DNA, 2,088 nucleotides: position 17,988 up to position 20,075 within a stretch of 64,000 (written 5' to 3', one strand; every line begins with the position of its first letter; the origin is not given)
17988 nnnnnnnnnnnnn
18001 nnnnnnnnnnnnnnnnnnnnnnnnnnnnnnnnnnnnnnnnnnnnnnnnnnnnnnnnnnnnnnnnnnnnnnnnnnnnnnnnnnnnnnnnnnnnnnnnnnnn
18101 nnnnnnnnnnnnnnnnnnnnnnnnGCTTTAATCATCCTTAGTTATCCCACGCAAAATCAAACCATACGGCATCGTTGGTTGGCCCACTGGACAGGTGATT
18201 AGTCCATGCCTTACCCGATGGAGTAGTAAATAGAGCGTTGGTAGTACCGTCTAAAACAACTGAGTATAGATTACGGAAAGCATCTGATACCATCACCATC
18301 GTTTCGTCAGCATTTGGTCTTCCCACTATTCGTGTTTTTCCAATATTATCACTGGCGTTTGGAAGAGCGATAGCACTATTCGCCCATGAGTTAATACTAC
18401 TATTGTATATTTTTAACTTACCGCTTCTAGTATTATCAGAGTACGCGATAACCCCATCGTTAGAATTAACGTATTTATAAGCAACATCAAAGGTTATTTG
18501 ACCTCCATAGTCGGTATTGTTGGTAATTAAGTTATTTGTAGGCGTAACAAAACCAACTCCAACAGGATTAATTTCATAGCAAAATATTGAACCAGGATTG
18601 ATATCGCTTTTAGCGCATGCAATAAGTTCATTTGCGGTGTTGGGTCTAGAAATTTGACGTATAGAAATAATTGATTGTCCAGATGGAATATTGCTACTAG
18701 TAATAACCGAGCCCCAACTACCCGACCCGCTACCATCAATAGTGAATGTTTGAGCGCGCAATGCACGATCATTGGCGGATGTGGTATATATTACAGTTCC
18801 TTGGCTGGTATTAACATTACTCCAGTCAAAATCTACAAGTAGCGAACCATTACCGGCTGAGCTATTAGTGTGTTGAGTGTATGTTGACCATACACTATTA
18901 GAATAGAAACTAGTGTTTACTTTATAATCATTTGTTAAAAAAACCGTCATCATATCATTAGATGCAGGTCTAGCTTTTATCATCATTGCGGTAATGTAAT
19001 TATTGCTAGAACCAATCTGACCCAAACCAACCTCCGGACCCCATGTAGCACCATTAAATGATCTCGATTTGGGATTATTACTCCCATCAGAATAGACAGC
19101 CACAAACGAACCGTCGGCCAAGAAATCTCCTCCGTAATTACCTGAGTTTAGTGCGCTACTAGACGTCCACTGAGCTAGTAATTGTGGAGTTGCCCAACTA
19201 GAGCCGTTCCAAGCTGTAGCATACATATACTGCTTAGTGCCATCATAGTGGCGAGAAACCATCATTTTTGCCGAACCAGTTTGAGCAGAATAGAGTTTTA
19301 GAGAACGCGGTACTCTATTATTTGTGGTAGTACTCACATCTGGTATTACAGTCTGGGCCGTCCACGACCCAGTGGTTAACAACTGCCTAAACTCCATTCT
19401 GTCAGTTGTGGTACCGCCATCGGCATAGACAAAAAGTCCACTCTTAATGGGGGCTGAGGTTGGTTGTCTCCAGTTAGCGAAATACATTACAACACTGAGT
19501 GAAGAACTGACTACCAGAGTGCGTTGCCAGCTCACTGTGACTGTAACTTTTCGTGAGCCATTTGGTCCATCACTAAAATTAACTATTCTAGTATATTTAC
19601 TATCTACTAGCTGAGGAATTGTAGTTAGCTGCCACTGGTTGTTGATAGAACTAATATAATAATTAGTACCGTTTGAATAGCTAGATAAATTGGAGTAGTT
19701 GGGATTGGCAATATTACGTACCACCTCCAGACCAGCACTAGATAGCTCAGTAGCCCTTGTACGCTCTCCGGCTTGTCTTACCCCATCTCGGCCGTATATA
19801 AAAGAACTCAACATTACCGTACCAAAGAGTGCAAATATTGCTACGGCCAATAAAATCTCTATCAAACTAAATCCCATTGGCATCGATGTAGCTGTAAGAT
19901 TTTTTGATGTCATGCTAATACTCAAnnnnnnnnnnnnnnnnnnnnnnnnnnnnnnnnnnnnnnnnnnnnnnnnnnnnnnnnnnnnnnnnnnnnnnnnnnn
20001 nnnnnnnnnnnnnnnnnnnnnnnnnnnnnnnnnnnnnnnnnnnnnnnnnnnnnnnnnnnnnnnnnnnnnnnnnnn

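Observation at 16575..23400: Type IV pilus locus with a 595-aa giant prepilin and a palindromic element in the pilB leader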

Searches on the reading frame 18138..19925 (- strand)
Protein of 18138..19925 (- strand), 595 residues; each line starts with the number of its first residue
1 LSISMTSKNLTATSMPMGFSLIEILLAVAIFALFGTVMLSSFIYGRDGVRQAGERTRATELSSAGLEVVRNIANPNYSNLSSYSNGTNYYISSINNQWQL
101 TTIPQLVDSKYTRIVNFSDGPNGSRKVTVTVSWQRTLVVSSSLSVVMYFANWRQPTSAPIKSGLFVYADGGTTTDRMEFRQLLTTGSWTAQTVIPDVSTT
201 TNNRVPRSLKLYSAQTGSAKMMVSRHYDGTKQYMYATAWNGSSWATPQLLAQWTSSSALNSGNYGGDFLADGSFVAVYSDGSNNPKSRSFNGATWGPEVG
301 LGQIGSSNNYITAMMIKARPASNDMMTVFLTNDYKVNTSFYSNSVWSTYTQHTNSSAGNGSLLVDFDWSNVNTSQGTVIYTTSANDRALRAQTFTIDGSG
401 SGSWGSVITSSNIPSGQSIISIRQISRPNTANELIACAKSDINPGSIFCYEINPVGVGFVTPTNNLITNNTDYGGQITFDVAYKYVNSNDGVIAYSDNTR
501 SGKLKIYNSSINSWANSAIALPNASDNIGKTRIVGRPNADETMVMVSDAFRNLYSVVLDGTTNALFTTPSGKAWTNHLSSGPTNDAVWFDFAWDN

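Call 3: search_protein_families(library=pfam, proteins=[window:18138-19925:-], max_evalue=0.1)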
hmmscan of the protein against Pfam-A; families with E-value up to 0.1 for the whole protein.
window:18138-19925:- (595 aa): 2 families
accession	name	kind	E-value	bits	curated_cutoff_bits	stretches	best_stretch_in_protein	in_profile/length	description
PF10708.14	DUF2510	-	0.029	14.6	24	0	278-298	4-25/35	Protein of unknown function (DUF2510)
PF07963.17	N_methyl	-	0.041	13.9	21.2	1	18-38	6-26/27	Prokaryotic N-terminal methylation motif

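Call 4: search_protein_families(library=ncbifam, proteins=[window:18138-19925:-], max_evalue=0.1)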
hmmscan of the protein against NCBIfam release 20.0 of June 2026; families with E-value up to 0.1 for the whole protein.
window:18138-19925:- (595 aa): 6 families
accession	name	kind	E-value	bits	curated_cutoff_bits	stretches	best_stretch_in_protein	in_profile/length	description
NF047828.1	T3SSXpsI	equivalog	0.00075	19.5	150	1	18-75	3-59/132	type II secretion system protein XpsI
TIGR01707.1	gspI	equivalog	0.0093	16.4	44.35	1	18-53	1-36/101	type II secretion system minor pseudopilin GspI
NF041013.1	T4P_ComGE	equivalog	0.011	15.8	49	1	18-46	5-33/83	competence type IV pilus minor pilin ComGE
NF047827.1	T3SSXpsH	equivalog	0.012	15.4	160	1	18-52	2-36/145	type II secretion system protein XpsH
TIGR02532.1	IV_pilin_GFxxxE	domain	0.021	14.7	16.3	1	18-37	3-22/24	prepilin-type N-terminal cleavage/methylation domain-containing protein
TIGR01711.1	gspJ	equivalog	0.06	13.2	64.85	0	18-35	2-19/192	type II secretion system minor pseudopilin GspJ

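Call 9: find_homologous_proteins(query=window:18138-19925:-, max_evalue=0.001)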
Query window:18138-19925:- (595 aa): 63 proteins with E <= 0.001 among 8000 candidates.
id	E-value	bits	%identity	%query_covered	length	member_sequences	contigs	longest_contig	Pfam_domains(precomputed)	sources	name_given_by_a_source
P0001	0.0e+0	1307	100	99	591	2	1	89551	-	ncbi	-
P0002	0.0e+0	1163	86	100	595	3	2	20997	-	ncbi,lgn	-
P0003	0.0e+0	1099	83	99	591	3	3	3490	-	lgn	-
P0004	0.0e+0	1079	81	100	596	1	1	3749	-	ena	-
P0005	0.0e+0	1071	80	98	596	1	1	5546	-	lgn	-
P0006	0.0e+0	1070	80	98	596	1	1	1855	-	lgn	-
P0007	0.0e+0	1069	80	98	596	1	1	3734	-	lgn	-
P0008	0.0e+0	1067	80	98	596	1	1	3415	-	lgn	-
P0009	0.0e+0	1066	80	100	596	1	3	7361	-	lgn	-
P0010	0.0e+0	1064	81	97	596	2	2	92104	-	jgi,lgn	-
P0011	0.0e+0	1063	80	97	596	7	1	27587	-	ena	-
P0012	0.0e+0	1061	81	97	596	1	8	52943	-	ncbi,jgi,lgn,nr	ncbi:MAG: Type secretion system protein [Patescibacteria group bacterium]|jgi:type II secretory path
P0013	0.0e+0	1060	80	97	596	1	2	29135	-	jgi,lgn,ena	-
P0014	0.0e+0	1058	79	98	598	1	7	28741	-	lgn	-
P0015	0.0e+0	1052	80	97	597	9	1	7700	-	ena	-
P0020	7.4e-254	862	66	97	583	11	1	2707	PF07963.18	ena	-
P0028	2.8e-210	718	56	98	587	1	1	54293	PF07963.18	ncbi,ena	-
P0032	2.3e-187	642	51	97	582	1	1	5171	PF07963.18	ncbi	-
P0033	7.7e-187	640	51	97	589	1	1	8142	PF07963.18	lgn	-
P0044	7.3e-100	353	36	97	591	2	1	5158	PF07963.18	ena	-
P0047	2.7e-90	322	36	97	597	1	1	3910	PF07963.18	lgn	-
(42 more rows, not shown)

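Call 12: search_solved_structures(query=A1, max_evalue=10)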
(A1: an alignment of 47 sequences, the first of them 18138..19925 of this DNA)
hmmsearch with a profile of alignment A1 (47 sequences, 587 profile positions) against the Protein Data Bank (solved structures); distinct sequences matched with E-value up to 10: 3.
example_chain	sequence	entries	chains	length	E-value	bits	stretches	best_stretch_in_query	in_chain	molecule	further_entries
9egp_A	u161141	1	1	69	0.0071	17.9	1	2-45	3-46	Geopilin domain 1 protein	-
7tgg_A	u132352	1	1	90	0.053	15.1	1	2-34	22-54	Geopilin domain 1 protein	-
9laa_A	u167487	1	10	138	0.24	12.9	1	3-33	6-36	Type IV pilin protein PilA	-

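Call 23: find_related_loci(query=A1, collection=genome_contigs, flank=10000)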
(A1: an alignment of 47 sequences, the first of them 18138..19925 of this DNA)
Query A1 (595 aa) in genome_contigs; peptide patterns used: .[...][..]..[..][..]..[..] (x = any residue, [..] = any of these).
60 stretches matched a pattern; 38 encode a relative of the query (tblastn E <= 1e-3); 38 distinct loci.
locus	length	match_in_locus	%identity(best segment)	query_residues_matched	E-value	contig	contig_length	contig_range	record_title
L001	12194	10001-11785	86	1-595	0e+0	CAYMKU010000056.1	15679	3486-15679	MAG TPA_asm: uncultured Ignavibacteriaceae bacterium isolate SRP173033_co3_15 genome assembly, contig: NODE_4738_length_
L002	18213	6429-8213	86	1-595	0e+0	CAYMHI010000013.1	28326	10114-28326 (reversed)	MAG TPA_asm: uncultured Candidatus Saccharibacteria bacterium isolate SRP342105_co2_402 genome assembly, contig: NODE_16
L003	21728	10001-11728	81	18-595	0e+0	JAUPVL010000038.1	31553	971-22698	MAG: Patescibacteria group bacterium isolate erpe_2018_sw_30hr_WHONDRS-SW48-000095_B_bin.41 scaffold_687988, whole genom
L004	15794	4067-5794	80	18-595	0e+0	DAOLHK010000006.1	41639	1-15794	MAG TPA_asm: Candidatus Saccharibacteria bacterium isolate AMR_MDS_0256 NODE_25_length_41639_cov_13.112952, whole genome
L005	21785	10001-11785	95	1-595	0e+0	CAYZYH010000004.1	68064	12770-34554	MAG TPA_asm: uncultured Candidatus Saccharibacteria bacterium isolate SRP342105_co1_503 genome assembly, contig: NODE_49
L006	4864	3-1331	81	153-595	0e+0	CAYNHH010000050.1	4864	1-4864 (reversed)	MAG TPA_asm: uncultured Candidatus Saccharibacteria bacterium isolate SRP170004_co1_35 genome assembly, contig: NODE_287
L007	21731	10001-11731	60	18-595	0e+0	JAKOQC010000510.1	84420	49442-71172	MAG: bacterium isolate all_maxbin.105 k201_1758333, whole genome shotgun sequence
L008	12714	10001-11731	60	18-595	0e+0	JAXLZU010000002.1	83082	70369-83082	MAG: Candidatus Saccharibacteria bacterium isolate STL-PAT10 C2.14.fa-2, whole genome shotgun sequence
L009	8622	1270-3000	58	18-595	0e+0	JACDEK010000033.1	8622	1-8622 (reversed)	MAG: Candidatus Saccharibacteria bacterium isolate MGR_bin358 SD2903_NODE_1376_length_8622_cov_1.031077, whole genome sh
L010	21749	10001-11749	56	15-595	0e+0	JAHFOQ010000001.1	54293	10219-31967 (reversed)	MAG: bacterium isolate nzgw507 NODE_242_length_54294_cov_4.980858, whole genome shotgun sequence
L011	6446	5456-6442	79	18-346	0e+0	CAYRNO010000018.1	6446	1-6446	MAG TPA_asm: uncultured Candidatus Saccharibacteria bacterium isolate SRP173033_co3_39 genome assembly, contig: NODE_177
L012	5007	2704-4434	43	18-594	2e-150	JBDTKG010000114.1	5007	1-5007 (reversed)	MAG: Candidatus Saccharimonadales bacterium isolate cluster2_bin.71 k127_3532577, whole genome shotgun sequence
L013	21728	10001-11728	41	18-595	7e-142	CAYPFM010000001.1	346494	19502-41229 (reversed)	MAG TPA_asm: uncultured Candidatus Saccharibacteria bacterium isolate SRP170004_co1_270 genome assembly, contig: NODE_24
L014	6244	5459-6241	66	18-278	5e-116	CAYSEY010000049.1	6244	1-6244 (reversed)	MAG TPA_asm: uncultured Candidatus Saccharibacteria bacterium isolate SRP286056_co1_538 genome assembly, contig: NODE_17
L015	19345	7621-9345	42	18-595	5e-151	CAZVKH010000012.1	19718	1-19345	MAG TPA_asm: uncultured Candidatus Saccharibacteria bacterium isolate SRP296810_co1_118 genome assembly, contig: NODE_27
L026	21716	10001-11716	33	18-594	2e-89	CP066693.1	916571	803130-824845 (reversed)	MAG: Candidatus Woesebacteria bacterium isolate NC_groundwater_896_Pr1_S2p5_35_35 chromosome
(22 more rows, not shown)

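Call 24: predict_structure(alignment_id=A1)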
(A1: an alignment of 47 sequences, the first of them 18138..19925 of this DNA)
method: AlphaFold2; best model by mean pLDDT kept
length: 595 residues; sequences in the alignment: 47
mean_pLDDT: 86.6   pTM: 0.74
mean pLDDT of the five models: 86.6, 86.4, 85.4, 84.8, 83.4
residues with pLDDT >= 90: 321; 70-90: 227; 50-70: 32; < 50: 15
segments of 3 or more residues with pLDDT < 50: 1-3, 11-14, 154-156
pLDDT, mean of each block of 10 residues (from residue 1): 49 51 80 81 77 85 84 58 82 83 87 87 78 83 83 53 91 89 91 88 89 87 94 93 90 88 90 91 93 89 90 93 92 94 92 89 91 93 92 89 94 91 90 93 91 88 94 84 82 95 94 94 95 89 94 94 92 92 88 90
secondary structure, 60 per line:
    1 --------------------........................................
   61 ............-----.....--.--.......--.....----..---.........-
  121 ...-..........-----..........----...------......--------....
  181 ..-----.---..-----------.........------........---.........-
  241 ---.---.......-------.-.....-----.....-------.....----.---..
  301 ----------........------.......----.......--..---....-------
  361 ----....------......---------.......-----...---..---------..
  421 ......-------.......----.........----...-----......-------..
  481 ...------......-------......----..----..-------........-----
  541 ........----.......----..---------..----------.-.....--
elements in order: H21-72 H78-82 E88-94 E97-101 E111-119 E125-134 E140-149 E163-168 E177-182 E205-213 E220-227 E231-239 E248-254 E264-268 E274-278 E286-290 E311-318 E325-331 E336-342 E350-353 E365-368 E375-380 E390-396 E402-404 E419-426 E434-440 E445-453 E458-460 E466-471 E479-483 E490-495 E503-508 E528-535 E541-548 E553-559 E589-593

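Call 28: fold_search(model_id=the predicted structure, library=pdb)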
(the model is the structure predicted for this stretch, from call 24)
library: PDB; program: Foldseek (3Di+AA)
matches with E <= 10: 1198; with E <= 0.001: 434
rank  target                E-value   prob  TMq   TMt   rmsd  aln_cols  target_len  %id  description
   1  9n6v_LH               1.4e-08  1.00  0.31  0.24  21.9       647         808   10  SSU processome maturation and disassembly, State A (released 2025-11-05)
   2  8q83_B                1.5e-08  1.00  0.41  0.64   7.4       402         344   15  Photorhabdus laumondii lectin PLL5 in complex with alpha-methyl-fucoside (released 2025-03-05)
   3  6jp6_A                3.1e-08  1.00  0.29  0.19  23.8       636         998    8  The X-ray structure of yeast tRNA methyltransferase complex of Trm7 and Trm734 essential for 2'-O-methylation at the f (released 2019-10-02)
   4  8q83_C                3.7e-08  1.00  0.41  0.66   6.2       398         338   14  Photorhabdus laumondii lectin PLL5 in complex with alpha-methyl-fucoside (released 2025-03-05)
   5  5wlc_LH               4.5e-08  1.00  0.30  0.22  22.9       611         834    9  The complete structure of the small subunit processome (released 2017-09-27)
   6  6gxr                  4.7e-08  1.00  0.41  0.63   6.3       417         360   12  Crystal structure of BP39L lectin from Burkholderia pseudomallei at 1.7 A resolution (released 2019-12-04)
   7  9n6z_LH               6.3e-08  1.00  0.29  0.23  21.9       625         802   10  SSU processome maturation and disassembly, State D (released 2025-11-05)
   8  4yz2_A                8.8e-08  1.00  0.34  0.31  22.4       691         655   10  Crystal Structure of Streptococcus pneumoniae NanC, in complex with 2-deoxy-2,3-didehydro-N-acetylneuraminic acid. (released 2015-09-23)
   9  5c9o                  1.1e-07  1.00  0.40  0.63  11.1       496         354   12  Crystal structure of recombinant PLL lectin from Photorhabdus luminescens at 1.5 A resolution (released 2016-10-19)
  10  4yz5_B                1.2e-07  1.00  0.34  0.31  22.6       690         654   10  Crystal Structure of Streptococcus pneumoniae NanC, in complex with 3-Sialyllactose (released 2015-09-23)
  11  6qk7_B                1.2e-07  1.00  0.22  0.18  24.2       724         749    8  Elongator catalytic subcomplex Elp123 lobe (released 2019-07-17)
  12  6u42_5L               1.3e-07  1.00  0.27  0.26  23.5       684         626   10  Natively decorated ciliary doublet microtubule (released 2019-11-13)
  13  4yz4_A                1.4e-07  1.00  0.33  0.31  22.6       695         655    9  Crystal Structure of Streptococcus pneumoniae NanC, in complex with N-Acetylneuraminic acid. (released 2015-09-23)
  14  5c9l                  1.5e-07  1.00  0.41  0.63   6.7       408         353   11  Crystal structure of native PLL lectin from Photorhabdus luminescens at 1.65 A resolution (released 2016-10-19)
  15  6rgg_B                1.5e-07  1.00  0.39  0.63  10.8       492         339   11  Photorhabdus laumondii lectin PLL2 in complex with O-methylated PGL-1-derived disaccharide (released 2020-07-01)
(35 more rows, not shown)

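Call 34: search_protein_families(library=pfam, alignment_id=A1, max_evalue=0.01)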
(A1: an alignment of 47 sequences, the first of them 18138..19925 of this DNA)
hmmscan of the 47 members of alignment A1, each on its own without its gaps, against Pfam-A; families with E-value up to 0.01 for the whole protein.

A. member 1, window:18138-19925:- (595 aa): 0 families

B. families by the number of members that match (of 47 scanned): 3 families
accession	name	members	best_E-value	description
PF07963.17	N_methyl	25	1.8e-06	Prokaryotic N-terminal methylation motif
PF10708.14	DUF2510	3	2.6e-05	Protein of unknown function (DUF2510)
PF06453.16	LT-IIB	1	0.0021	Type II heat-labile enterotoxin , B subunit (LT-IIB)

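Call 35: search_protein_families(library=ncbifam, alignment_id=A1, max_evalue=0.01)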
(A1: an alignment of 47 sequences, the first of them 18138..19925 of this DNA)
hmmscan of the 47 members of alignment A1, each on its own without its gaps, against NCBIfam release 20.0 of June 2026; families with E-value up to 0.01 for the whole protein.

A. member 1, window:18138-19925:- (595 aa): 2 families
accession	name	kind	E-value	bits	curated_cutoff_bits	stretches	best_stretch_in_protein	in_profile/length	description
NF047828.1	T3SSXpsI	equivalog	0.00075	19.5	150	1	18-75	3-59/132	type II secretion system protein XpsI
TIGR01707.1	gspI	equivalog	0.0093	16.4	44.35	0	18-53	1-36/101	type II secretion system minor pseudopilin GspI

B. families by the number of members that match (of 47 scanned): 12 families
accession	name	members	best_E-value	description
NF041013.1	T4P_ComGE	23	1.1e-07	competence type IV pilus minor pilin ComGE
TIGR02532.1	IV_pilin_GFxxxE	16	1e-05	prepilin-type N-terminal cleavage/methylation domain-containing protein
NF047828.1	T3SSXpsI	12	2.4e-05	type II secretion system protein XpsI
TIGR02523.1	type_IV_pilV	11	1.8e-05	type IV pilus modification protein PilV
TIGR01707.1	gspI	10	0.00021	type II secretion system minor pseudopilin GspI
TIGR01711.1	gspJ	4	0.0011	type II secretion system minor pseudopilin GspJ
NF047827.1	T3SSXpsH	3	0.00027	type II secretion system protein XpsH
NF041002.1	pilin_ComGF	2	0.0003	competence type IV pilus minor pilin ComGF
NF007862.0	PRK10574.1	2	0.0016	prepilin peptidase-dependent pilin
TIGR02599.1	TIGR02599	2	0.0053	Verru_Chthon cassette protein C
NF041014.1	pilin_ComGG_2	1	0.00046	competence type IV pilus minor pilin ComGG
NF007800.0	PRK10506.1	1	0.0049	prepilin peptidase-dependent protein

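Call 42: find_homologous_proteins(query=A1, max_evalue=0.001)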
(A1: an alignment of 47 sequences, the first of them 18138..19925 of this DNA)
Query A1 (47 sequences) (595 aa, profile of the alignment): 66 proteins with E <= 0.001 among 8000 candidates.
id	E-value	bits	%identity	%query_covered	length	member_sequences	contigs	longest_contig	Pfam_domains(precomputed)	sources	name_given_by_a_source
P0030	1.3e-266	904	52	97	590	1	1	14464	-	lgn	-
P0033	1.8e-263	893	51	97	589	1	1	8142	PF07963.18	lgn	-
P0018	4.7e-263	892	65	98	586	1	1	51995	-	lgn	-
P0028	2.9e-262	889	56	98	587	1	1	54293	PF07963.18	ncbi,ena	-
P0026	6.9e-262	888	57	97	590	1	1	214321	-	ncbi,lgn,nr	ncbi:type II secretion system protein [Candidatus Saccharibacteria bacterium]|nr:type II secretion s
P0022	7.8e-261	885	65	97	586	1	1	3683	-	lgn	-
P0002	6.0e-260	882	86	100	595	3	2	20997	-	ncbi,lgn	-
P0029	5.9e-259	878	52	98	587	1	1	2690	-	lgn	-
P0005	2.2e-258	877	80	98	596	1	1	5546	-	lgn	-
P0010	5.5e-258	875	81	97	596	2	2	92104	-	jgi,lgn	-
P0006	6.7e-258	875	80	98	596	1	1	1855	-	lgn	-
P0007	9.5e-258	874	80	98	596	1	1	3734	-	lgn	-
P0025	2.0e-257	873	60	97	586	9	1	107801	-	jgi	-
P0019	2.8e-257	873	65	97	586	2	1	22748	-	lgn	-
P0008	3.6e-257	873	80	98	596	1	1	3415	-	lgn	-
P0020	5.8e-252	855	66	97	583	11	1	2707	PF07963.18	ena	-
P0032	1.3e-249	848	51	97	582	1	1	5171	PF07963.18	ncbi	-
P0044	1.7e-228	778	36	97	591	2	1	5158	PF07963.18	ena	-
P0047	2.3e-206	705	36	97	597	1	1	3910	PF07963.18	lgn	-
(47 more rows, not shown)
